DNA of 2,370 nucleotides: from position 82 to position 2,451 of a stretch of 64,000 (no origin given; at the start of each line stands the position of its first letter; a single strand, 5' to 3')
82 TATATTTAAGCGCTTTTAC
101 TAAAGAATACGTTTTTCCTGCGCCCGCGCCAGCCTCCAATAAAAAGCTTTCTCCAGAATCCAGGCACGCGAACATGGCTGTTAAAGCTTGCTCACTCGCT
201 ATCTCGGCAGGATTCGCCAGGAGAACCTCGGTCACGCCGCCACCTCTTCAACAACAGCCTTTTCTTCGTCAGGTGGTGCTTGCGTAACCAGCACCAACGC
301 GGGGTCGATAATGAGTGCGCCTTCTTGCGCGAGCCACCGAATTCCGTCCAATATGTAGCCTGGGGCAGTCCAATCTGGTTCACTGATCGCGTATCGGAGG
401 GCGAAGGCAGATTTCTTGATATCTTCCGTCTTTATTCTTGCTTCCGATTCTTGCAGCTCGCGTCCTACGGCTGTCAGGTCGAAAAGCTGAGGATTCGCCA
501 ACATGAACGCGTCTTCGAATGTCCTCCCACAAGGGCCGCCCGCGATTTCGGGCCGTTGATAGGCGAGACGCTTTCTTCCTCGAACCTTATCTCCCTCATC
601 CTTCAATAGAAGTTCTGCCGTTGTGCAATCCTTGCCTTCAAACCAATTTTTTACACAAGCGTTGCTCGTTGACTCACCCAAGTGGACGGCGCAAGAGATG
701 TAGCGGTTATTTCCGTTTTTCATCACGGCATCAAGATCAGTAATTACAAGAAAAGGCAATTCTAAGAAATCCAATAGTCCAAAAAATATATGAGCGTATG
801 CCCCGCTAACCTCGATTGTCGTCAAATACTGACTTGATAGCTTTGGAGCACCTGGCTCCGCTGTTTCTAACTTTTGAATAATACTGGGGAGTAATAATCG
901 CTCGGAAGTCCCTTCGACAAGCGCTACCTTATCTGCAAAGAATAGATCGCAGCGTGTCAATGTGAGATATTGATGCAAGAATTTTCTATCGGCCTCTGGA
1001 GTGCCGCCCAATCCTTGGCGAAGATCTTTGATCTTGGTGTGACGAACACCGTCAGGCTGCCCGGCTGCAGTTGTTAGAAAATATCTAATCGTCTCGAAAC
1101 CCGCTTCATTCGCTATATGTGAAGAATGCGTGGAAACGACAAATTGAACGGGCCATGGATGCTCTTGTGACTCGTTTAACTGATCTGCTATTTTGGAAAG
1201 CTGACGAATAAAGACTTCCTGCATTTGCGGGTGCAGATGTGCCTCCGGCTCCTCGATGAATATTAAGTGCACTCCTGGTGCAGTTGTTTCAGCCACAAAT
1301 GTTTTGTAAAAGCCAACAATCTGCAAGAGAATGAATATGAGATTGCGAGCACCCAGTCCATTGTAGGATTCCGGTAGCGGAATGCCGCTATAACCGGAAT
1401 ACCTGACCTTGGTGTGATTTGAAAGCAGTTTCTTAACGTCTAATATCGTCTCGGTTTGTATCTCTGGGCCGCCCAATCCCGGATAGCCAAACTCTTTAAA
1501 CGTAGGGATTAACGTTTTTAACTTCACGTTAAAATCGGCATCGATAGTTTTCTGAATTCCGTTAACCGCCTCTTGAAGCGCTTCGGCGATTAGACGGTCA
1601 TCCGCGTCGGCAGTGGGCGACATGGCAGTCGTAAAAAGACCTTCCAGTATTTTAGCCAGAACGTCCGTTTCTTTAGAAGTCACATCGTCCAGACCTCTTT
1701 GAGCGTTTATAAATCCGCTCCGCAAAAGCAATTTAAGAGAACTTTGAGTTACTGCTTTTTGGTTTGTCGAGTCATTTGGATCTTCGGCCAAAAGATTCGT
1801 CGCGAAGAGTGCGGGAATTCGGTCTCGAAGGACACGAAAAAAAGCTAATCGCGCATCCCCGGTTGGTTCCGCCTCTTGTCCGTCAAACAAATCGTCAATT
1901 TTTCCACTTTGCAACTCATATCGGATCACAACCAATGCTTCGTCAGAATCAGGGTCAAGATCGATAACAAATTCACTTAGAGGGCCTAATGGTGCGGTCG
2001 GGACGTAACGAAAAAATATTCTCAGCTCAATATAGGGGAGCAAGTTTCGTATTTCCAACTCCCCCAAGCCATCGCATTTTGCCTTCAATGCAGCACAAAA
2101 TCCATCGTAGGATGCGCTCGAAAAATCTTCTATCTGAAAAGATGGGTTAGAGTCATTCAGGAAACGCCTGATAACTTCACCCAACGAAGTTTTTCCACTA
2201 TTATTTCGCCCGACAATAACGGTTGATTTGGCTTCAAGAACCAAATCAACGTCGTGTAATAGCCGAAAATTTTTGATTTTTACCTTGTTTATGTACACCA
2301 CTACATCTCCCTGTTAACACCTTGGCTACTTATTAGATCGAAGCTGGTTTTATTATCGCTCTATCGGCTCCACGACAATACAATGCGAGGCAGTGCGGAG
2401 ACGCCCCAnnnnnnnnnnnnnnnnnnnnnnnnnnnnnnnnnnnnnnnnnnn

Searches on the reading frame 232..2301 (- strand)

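Call 11: search_protein_families(library=pfam, proteins=[window:232-2301:-], max_evalue=0.001)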
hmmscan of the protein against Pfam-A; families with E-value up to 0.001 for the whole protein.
window:232-2301:- (689 aa): 6 families
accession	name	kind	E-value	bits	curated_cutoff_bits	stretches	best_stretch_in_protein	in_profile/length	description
PF13175.12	AAA_15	-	7.3e-53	180.9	32.1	2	189-397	195-374/374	AAA ATPase domain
PF20469.4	OLD-like_TOPRIM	-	2.2e-15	57.4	23.2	1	454-524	1-67/67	Overcoming lysogenization defect protein-like, TOPRIM domain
PF13304.12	AAA_21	-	2.1e-14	54.7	27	2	344-396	259-302/304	AAA domain, putative AbiEii toxin, Type IV TA system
PF13476.12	AAA_23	-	2.5e-07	32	27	1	6-54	1-49/201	AAA domain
PF02463.25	SMC_N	-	5.7e-06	26.4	40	1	3-50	1-50/220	RecF/RecN/SMC N terminal domain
PF11398.14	DUF2813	-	0.00016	21.6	21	0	3-61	2-61/372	Protein of unknown function (DUF2813)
